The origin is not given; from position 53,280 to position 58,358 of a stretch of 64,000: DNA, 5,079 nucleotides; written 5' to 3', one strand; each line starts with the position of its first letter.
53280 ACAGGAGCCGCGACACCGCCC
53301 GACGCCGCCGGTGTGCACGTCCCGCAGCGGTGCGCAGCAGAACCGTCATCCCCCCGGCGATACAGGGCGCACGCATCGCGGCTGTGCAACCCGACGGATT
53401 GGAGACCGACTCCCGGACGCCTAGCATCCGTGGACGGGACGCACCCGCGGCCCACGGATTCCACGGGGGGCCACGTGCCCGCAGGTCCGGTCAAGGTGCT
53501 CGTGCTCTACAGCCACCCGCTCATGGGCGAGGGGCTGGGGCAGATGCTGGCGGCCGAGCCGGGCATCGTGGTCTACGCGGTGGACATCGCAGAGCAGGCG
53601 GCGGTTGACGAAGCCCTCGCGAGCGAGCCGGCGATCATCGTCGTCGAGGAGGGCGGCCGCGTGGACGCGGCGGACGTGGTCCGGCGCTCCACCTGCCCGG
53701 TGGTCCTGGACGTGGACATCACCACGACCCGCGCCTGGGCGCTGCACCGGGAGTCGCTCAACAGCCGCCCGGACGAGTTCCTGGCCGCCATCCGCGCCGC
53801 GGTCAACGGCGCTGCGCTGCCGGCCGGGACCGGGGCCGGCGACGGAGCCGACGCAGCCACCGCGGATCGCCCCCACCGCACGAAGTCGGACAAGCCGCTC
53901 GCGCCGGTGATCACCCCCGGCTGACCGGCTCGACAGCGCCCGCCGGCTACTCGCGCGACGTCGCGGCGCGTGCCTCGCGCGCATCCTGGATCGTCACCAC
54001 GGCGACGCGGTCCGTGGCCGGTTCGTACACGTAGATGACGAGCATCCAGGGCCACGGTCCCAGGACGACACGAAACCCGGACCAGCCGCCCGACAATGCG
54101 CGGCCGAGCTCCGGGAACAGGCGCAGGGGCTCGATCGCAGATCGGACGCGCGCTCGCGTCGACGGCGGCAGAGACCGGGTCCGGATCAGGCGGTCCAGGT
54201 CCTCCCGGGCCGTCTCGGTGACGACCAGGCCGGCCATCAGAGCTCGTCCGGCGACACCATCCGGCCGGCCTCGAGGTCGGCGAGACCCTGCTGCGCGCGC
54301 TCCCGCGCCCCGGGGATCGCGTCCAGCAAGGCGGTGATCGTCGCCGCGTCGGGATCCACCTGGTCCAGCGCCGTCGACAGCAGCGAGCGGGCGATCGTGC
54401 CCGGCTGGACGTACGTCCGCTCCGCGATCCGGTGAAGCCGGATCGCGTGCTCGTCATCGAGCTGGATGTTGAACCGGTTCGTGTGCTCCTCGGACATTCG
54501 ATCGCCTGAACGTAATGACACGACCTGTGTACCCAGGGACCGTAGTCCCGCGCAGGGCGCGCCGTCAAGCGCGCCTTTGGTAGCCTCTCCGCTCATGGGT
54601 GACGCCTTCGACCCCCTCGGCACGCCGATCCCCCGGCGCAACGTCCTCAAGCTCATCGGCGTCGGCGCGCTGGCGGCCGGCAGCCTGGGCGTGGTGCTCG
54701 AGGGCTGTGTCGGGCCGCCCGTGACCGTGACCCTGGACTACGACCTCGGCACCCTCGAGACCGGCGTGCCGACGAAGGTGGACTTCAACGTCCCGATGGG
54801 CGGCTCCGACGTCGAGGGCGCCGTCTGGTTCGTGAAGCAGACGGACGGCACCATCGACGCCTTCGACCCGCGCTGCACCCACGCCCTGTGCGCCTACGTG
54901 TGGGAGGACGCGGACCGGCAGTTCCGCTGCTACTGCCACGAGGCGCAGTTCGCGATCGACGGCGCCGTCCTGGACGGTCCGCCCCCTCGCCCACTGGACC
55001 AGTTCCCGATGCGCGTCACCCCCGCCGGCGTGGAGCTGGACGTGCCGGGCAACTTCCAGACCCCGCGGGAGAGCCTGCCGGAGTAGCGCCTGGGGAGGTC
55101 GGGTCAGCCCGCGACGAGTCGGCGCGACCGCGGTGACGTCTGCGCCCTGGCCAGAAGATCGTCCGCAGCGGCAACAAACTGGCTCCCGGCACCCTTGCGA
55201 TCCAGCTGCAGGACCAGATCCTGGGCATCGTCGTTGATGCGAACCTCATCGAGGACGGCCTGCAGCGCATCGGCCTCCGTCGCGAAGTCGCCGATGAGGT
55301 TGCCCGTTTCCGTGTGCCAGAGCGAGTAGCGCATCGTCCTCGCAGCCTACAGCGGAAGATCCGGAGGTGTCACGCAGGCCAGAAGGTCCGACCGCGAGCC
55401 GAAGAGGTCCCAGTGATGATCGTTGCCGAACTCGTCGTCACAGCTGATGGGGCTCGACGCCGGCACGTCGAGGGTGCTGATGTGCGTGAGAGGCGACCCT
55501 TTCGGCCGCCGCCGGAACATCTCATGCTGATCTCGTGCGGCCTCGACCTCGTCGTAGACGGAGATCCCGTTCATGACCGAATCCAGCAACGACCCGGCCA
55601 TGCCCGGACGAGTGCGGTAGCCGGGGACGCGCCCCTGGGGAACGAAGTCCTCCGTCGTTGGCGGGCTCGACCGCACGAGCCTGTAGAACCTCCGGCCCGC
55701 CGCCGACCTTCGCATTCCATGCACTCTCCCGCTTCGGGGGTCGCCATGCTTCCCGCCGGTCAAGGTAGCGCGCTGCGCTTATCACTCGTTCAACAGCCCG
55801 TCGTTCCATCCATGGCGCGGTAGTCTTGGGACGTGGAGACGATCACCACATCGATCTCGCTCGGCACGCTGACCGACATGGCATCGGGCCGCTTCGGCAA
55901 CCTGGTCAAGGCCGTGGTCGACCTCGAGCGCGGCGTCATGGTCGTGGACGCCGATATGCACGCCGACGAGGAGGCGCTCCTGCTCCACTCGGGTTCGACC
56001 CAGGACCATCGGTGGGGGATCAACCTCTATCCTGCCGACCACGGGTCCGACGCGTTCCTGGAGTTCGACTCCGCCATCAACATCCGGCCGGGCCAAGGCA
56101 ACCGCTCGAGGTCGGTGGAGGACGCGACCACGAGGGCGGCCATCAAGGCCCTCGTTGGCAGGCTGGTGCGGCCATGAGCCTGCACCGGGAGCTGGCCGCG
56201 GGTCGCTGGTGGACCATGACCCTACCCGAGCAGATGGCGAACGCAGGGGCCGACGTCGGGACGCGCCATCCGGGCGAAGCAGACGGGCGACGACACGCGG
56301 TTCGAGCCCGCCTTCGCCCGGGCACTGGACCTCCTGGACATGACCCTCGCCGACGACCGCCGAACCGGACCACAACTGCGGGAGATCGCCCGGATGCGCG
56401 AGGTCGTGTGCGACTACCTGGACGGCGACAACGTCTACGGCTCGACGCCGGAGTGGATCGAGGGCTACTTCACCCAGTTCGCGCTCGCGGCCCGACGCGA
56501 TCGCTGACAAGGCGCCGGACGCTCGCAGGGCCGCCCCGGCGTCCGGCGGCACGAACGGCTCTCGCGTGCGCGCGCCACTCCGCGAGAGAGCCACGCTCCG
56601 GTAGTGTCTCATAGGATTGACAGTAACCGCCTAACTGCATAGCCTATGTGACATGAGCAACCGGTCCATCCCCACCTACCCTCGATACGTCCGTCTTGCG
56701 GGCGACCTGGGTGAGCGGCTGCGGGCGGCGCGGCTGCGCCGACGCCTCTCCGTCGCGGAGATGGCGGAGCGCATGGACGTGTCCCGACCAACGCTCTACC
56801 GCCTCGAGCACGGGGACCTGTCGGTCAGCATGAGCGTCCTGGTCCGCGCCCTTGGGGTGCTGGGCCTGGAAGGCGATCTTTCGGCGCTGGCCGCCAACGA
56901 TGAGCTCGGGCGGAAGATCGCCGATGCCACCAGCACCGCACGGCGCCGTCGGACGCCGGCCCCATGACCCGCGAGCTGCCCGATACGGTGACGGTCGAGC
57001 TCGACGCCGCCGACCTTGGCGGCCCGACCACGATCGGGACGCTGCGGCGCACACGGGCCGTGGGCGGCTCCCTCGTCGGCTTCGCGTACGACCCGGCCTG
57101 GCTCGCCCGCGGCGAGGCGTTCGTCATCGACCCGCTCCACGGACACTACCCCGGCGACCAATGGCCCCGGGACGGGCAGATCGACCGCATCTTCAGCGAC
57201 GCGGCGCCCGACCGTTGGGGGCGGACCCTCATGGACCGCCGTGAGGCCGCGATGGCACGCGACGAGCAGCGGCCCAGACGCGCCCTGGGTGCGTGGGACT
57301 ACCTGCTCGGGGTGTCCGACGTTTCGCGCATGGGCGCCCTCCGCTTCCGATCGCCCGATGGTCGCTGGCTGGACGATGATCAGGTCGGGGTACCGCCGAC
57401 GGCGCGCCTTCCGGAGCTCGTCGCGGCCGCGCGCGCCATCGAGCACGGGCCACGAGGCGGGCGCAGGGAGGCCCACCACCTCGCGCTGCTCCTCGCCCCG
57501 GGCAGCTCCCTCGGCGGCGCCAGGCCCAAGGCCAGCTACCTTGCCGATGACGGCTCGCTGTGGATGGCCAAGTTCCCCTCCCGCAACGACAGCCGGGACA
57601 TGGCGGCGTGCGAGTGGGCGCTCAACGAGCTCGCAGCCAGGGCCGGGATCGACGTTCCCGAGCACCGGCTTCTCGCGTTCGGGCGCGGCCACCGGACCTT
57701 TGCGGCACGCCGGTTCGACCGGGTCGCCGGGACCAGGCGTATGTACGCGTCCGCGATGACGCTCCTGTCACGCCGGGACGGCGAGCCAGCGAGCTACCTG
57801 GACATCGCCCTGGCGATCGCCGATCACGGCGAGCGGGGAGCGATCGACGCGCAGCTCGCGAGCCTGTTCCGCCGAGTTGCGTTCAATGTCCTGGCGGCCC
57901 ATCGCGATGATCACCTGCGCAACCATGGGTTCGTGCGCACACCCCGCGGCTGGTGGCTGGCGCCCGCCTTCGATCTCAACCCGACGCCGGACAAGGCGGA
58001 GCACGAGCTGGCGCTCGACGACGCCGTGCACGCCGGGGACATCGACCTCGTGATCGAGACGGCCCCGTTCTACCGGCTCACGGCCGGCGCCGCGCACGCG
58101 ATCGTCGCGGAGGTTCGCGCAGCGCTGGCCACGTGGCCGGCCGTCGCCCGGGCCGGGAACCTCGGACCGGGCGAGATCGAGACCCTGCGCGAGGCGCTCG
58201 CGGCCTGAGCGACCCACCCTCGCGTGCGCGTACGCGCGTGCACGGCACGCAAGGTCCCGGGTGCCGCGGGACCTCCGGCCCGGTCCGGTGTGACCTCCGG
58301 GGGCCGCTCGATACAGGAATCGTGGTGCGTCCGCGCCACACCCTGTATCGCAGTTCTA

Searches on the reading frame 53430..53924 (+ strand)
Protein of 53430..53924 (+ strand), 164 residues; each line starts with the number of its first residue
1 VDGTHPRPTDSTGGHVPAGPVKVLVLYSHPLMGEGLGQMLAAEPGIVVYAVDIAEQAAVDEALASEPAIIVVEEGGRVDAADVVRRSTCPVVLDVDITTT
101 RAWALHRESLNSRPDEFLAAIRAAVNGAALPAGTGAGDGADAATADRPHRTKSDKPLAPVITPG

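Call 103: search_protein_families(library=pfam, proteins=[window:53430-53924:+], max_evalue=0.01)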
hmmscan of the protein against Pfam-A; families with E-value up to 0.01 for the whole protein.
window:53430-53924:+ (164 aa): 0 families

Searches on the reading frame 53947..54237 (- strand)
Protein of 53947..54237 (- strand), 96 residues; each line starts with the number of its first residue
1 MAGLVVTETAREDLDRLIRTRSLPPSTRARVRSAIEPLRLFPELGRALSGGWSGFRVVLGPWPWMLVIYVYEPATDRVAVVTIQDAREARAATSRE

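Call 103: search_protein_families(library=pfam, proteins=[window:53947-54237:-], max_evalue=0.01)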
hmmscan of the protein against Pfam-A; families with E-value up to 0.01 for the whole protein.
window:53947-54237:- (96 aa): 1 family
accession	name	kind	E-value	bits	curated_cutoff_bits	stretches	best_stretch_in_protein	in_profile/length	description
PF05016.21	ParE_toxin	-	9.2e-06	26.6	23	1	5-88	2-87/89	ParE toxin of type II toxin-antitoxin system, parDE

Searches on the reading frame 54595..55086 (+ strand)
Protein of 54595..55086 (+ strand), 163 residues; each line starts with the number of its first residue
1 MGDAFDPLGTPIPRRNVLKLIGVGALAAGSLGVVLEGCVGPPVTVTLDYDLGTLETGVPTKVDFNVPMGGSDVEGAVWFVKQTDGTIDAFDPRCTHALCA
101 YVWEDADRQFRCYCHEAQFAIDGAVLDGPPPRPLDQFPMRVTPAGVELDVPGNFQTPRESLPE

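Call 62: search_protein_families(library=pfam, proteins=[window:54595-55086:+], max_evalue=0.01)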
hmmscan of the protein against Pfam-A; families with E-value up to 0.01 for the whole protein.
window:54595-55086:+ (163 aa): 1 family
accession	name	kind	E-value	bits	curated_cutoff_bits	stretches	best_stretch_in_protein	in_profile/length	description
PF00355.32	Rieske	-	8.1e-10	38.9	20.3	1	76-138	25-88/88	Rieske [2Fe-2S] domain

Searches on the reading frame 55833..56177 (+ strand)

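Call 103: search_protein_families(library=pfam, proteins=[window:55833-56177:+], max_evalue=0.01)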
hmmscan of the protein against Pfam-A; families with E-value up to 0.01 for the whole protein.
window:55833-56177:+ (114 aa): 1 family
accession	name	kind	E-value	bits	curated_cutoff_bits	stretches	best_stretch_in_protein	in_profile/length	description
PF18924.5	DUF5674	-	2.2e-28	98.9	27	1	6-111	5-109/109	Protein of unknown function (DUF5674)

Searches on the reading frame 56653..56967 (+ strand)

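Call 103: search_protein_families(library=pfam, proteins=[window:56653-56967:+], max_evalue=0.01)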
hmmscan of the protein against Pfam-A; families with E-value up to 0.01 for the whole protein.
window:56653-56967:+ (104 aa): 12 families
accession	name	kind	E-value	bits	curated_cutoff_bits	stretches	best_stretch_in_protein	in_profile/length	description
PF13560.12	HTH_31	-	1.8e-12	47.8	27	1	18-78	1-62/64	Helix-turn-helix domain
PF01381.28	HTH_3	-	3.1e-09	37.2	23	1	23-73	1-51/55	Helix-turn-helix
PF13384.12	HTH_23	-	1.1e-05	25.5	24.6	1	21-51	6-37/50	Homeodomain-like domain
PF13413.12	HTH_25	-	1.2e-05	25.5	24.6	1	22-57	1-36/62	Helix-turn-helix domain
PF13443.12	HTH_26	-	5e-05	23.9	22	1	23-64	2-44/63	Cro/C1-type HTH DNA-binding domain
PF12844.13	HTH_19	-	0.00022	21.5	30.2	1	20-54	1-35/64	Helix-turn-helix domain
PF12728.13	HTH_17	-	0.0015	19.2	27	1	32-51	2-21/51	Helix-turn-helix domain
PF13744.12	HTH_37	-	0.0046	17.2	27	1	21-73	21-74/80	Helix-turn-helix domain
PF09339.16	HTH_IclR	-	0.0051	17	22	1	26-51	13-38/52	IclR helix-turn-helix domain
PF00440.29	TetR_N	-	0.006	16.8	24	0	31-50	16-35/47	Bacterial regulatory proteins, tetR family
PF12840.13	HTH_20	-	0.0083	16.5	27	0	29-50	16-37/51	Helix-turn-helix domain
PF13518.12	HTH_28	-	0.0086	16.6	25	0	24-52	4-33/52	Helix-turn-helix domain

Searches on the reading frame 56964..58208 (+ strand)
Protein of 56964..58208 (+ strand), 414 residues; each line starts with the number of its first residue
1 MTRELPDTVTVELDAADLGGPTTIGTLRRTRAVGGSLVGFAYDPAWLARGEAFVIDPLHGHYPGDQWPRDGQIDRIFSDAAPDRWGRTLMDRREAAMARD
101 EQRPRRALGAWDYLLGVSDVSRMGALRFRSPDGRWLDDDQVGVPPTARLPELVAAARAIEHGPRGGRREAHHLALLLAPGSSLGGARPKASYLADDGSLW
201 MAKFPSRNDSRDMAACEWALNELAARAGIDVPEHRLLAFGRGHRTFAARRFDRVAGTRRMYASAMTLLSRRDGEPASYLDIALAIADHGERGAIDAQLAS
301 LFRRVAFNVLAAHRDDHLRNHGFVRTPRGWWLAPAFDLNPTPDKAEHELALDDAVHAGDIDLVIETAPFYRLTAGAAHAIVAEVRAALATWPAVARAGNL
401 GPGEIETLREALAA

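Call 103: search_protein_families(library=pfam, proteins=[window:56964-58208:+], max_evalue=0.01)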
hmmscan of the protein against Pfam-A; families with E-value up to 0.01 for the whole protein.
window:56964-58208:+ (414 aa): 2 families
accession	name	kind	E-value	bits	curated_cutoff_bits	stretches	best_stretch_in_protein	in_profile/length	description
PF07804.18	HipA_C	-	1.7e-42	146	30.5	1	181-391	1-213/213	HipA-like C-terminal domain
PF13657.11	Couple_hipA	-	0.00093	20.1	22.5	1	22-100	8-80/99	HipA N-terminal domain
